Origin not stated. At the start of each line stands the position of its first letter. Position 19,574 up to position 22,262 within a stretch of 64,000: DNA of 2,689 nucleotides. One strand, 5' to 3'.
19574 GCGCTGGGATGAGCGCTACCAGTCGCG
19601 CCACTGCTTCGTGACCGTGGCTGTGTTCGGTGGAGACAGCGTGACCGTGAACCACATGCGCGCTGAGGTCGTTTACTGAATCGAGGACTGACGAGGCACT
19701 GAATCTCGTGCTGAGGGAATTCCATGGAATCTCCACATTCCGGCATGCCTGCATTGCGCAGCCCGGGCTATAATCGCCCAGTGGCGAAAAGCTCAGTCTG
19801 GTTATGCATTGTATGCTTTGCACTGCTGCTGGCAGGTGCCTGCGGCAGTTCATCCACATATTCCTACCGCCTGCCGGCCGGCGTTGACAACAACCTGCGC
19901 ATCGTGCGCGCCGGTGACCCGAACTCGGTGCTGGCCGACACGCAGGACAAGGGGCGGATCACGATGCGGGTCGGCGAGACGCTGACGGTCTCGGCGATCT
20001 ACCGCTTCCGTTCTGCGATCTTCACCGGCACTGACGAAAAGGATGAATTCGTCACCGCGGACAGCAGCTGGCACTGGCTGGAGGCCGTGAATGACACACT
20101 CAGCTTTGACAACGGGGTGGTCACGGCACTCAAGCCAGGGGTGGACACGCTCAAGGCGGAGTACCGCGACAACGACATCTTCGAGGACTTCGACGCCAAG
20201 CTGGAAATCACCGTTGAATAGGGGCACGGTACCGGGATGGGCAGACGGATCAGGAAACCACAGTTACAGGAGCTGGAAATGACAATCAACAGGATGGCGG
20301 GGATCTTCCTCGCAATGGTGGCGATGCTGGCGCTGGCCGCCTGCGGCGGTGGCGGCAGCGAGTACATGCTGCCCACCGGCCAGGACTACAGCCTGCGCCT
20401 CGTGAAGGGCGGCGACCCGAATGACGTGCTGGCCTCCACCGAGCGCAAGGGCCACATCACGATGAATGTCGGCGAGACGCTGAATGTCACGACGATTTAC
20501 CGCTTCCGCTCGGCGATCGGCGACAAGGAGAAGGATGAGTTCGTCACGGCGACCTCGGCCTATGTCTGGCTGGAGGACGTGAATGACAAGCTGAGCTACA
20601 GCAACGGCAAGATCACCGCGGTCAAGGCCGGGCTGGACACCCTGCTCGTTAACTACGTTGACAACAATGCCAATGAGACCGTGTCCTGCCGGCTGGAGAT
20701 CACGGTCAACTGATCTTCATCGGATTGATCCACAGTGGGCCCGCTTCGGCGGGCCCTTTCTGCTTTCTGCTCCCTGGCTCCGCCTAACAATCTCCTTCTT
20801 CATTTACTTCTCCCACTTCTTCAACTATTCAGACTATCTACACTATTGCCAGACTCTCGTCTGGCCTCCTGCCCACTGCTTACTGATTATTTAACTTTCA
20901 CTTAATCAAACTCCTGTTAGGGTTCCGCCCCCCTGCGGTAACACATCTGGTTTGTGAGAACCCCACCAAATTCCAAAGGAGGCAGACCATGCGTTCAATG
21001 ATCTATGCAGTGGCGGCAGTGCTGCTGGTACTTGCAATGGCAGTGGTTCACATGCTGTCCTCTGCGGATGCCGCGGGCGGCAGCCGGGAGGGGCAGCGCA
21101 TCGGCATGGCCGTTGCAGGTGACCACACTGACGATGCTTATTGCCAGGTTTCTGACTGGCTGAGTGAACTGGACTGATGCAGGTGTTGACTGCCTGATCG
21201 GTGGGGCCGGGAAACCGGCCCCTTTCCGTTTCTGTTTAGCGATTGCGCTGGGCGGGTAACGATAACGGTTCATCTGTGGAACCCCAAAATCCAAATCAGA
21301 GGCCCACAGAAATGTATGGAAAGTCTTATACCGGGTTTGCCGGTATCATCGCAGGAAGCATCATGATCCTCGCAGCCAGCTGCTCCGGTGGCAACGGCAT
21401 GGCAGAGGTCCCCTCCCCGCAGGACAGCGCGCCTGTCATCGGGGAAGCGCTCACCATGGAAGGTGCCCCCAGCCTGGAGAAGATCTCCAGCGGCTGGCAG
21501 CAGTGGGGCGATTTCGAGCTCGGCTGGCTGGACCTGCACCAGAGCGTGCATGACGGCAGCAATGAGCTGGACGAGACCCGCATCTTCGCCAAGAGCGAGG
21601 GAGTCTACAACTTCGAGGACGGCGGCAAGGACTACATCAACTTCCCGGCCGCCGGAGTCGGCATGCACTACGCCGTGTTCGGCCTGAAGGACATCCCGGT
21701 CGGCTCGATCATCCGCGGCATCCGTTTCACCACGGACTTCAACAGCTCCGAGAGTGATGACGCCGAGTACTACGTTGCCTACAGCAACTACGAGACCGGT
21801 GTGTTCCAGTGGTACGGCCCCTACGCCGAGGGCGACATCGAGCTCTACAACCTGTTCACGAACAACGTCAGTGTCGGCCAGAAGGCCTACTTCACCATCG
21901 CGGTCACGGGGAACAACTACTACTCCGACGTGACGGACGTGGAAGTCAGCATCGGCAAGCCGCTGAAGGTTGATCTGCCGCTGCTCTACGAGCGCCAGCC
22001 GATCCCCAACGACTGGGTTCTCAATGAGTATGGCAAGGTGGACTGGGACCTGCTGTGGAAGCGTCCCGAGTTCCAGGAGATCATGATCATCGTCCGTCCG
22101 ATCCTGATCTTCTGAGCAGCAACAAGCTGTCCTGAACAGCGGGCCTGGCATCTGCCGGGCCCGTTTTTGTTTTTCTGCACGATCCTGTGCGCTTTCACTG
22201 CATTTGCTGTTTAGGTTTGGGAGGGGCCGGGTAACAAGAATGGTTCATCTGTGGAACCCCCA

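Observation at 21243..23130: Recent tandem duplication of a lipoprotein gene including its leader and terminator, and a W-Y-G-P-Y domain shared with two other surface proteins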

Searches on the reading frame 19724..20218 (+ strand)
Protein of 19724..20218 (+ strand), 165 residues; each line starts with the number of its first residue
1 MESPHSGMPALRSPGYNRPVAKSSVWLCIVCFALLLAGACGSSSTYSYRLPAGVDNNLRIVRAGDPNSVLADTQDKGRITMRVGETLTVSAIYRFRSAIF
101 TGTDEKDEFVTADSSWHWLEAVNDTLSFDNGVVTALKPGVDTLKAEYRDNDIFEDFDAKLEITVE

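Call 11: search_protein_families(library=pfam, proteins=[window:19724-20218:+], max_evalue=1)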
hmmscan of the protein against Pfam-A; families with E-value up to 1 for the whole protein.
window:19724-20218:+ (165 aa): 1 family
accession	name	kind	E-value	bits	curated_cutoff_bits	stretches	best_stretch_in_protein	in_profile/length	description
PF07495.19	Y_Y_Y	-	0.14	12.5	26.6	1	132-164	31-64/65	Y_Y_Y domain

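Call 74: search_protein_families(library=ncbifam, proteins=[window:19724-20218:+], max_evalue=0.1)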
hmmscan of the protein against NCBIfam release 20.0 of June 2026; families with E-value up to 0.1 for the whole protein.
window:19724-20218:+ (165 aa): 1 family
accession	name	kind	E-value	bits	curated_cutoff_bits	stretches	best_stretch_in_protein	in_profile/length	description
NF040788.1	S-lay_SlaB_Mtsph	equivalog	0.00049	19.1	700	1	45-97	188-241/416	S-layer protein SlaB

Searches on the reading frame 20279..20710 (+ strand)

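Call 11: search_protein_families(library=pfam, proteins=[window:20279-20710:+], max_evalue=1)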
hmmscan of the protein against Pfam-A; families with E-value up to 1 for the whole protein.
window:20279-20710:+ (144 aa): 1 family
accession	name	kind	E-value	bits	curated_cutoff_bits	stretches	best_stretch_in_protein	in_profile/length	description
PF07614.16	DUF1577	-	0.013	15.1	25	1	69-133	144-199/256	Protein of unknown function (DUF1577)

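Call 74: search_protein_families(library=ncbifam, proteins=[window:20279-20710:+], max_evalue=0.1)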
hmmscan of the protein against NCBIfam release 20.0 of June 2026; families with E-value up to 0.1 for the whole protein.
window:20279-20710:+ (144 aa): 1 family
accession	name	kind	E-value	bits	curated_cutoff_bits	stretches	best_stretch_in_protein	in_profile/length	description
NF058595.1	invert_tail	domain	0.074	13.4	37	1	6-28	56-78/113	lipo-invert putative C-terminal anchoring domain-containing protein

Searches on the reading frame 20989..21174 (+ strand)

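Call 11: search_protein_families(library=pfam, proteins=[window:20989-21174:+], max_evalue=1)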
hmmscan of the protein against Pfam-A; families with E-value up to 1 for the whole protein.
window:20989-21174:+ (62 aa): 1 family
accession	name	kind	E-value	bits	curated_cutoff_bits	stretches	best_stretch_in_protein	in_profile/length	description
PF14155.11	DUF4307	-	0.06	13.7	27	1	3-54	3-54/111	Domain of unknown function (DUF4307)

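Call 74: search_protein_families(library=ncbifam, proteins=[window:20989-21174:+], max_evalue=0.1)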
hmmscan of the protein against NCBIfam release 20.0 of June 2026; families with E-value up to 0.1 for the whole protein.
window:20989-21174:+ (62 aa): 1 family
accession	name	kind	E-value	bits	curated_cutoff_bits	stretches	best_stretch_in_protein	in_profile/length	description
NF033233.1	twin_helix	hypoth_equivalog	0.035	14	49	1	4-30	4-25/58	twin transmembrane helix small protein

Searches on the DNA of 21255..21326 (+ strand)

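Call 75: build_rna_model(alignment_id=A3, structure=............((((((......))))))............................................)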
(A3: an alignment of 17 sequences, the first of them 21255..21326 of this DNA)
Model R1 built from alignment A3 (17 sequences, 74 columns); structure: as given.
model positions 73; base pairs 6; branch points 0; effective number of sequences 4.08; information 0.773 bits per position. Calibrated on 0.2 Mb of random sequence (short: E-values are rough).
structure used (alignment columns):
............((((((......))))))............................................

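Call 76: search_with_rna_model(model_id=R1, sources=[window, L002, L003, L004, L005, L006, L007, L008, L009, L010, L011], max_evalue=1, make_alignment=true)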
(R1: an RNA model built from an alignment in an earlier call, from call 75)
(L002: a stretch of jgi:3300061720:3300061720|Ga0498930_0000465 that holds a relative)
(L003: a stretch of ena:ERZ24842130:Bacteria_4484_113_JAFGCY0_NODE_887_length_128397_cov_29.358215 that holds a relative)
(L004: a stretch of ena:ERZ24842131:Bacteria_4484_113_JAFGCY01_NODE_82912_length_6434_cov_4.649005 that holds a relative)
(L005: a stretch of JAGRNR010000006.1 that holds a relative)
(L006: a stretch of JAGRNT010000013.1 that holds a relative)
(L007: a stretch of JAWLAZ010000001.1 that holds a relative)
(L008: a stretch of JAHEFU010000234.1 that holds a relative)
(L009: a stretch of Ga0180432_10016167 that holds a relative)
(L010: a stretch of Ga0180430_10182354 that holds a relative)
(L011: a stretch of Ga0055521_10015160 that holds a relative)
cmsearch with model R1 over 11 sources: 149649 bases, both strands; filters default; matches with E-value up to 1: 30.
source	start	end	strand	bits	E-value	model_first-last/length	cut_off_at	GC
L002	4068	4140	+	90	1.1e-22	1-73/73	no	0.44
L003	5942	6015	+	89.1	2e-22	1-73/73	no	0.43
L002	5942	6015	+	89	2e-22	1-73/73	no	0.39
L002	3113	3186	+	88.9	2.3e-22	1-73/73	no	0.43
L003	7834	7907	+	88.7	2.6e-22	1-73/73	no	0.42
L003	6905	6977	+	88.1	3.8e-22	1-73/73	no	0.42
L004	3965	4036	+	86.5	1.1e-21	1-73/73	no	0.46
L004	5104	5177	+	85.6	1.9e-21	1-73/73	no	0.47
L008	217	289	+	82.2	1.8e-20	1-73/73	no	0.41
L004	3112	3184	+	77.5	4.1e-19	1-73/73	no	0.47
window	21255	21326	+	73.3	6.2e-18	1-73/73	no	0.44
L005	4969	5040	+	73.3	6.2e-18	1-73/73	no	0.44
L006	7986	8055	+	73.3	6.4e-18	1-73/73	no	0.4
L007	5940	6009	+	73.3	6.4e-18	1-73/73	no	0.4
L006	5940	6009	+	73.1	7.2e-18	1-73/73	no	0.39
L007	3896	3965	+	73.1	7.2e-18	1-73/73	no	0.39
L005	5944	6015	+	72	1.5e-17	1-73/73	no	0.44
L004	2294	2365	+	71.6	1.9e-17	1-73/73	no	0.49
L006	6965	7036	+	69.6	6.9e-17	1-73/73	no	0.43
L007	4919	4990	+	69.6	6.9e-17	1-73/73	no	0.43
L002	5091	5158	+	53.9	2.1e-12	1-73/73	no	0.46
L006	8998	9065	+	53.1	3.5e-12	1-73/73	no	0.54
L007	6952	7019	+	49.2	4.6e-11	1-73/73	no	0.54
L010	232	302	+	36.3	2.1e-07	1-73/73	no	0.41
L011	274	344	+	30.4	1e-05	1-73/73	no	0.44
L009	3284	3356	+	18.3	0.03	1-73/73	no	0.49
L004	1966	2031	+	17.2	0.059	1-73/73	no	0.45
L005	4649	4715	+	14.9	0.28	1-73/73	no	0.46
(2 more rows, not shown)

Alignment A9: 30 matches aligned to the model, 81 columns, each read 5' to 3' on its own strand. Consensus structure (alignment columns), stored with it:
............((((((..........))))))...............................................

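Call 102: search_with_rna_model(model_id=R1, sources=[L012, L014], max_evalue=10, filters=off)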
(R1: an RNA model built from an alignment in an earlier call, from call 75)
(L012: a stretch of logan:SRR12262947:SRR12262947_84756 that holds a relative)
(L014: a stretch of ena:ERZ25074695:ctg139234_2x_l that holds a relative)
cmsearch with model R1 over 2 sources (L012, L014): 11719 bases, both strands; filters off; matches with E-value up to 10: 2.
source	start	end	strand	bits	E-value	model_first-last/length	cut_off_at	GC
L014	4738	4808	+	14.4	0.029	1-73/73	no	0.45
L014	3809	3867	+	7.7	2.3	1-73/73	no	0.42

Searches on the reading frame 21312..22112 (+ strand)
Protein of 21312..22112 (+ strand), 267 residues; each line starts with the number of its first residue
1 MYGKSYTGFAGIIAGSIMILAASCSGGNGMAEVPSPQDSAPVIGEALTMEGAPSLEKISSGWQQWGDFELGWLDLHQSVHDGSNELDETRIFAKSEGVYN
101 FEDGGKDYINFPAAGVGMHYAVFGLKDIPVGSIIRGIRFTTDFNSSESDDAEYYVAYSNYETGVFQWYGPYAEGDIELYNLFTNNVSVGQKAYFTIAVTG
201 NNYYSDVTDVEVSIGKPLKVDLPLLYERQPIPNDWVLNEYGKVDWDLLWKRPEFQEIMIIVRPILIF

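Call 11: search_protein_families(library=pfam, proteins=[window:21312-22112:+], max_evalue=1)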
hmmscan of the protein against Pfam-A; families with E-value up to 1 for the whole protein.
window:21312-22112:+ (267 aa): 0 families

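Call 74: search_protein_families(library=ncbifam, proteins=[window:21312-22112:+], max_evalue=0.1)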
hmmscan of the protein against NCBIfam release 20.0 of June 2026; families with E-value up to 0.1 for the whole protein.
window:21312-22112:+ (267 aa): 1 family
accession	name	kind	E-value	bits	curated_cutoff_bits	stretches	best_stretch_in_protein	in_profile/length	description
TIGR03836.1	termin_org_HMW1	equivalog_domain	0.035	14.4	85.2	0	147-185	39-74/82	cytadherence high molecular weight protein 1 N-terminal region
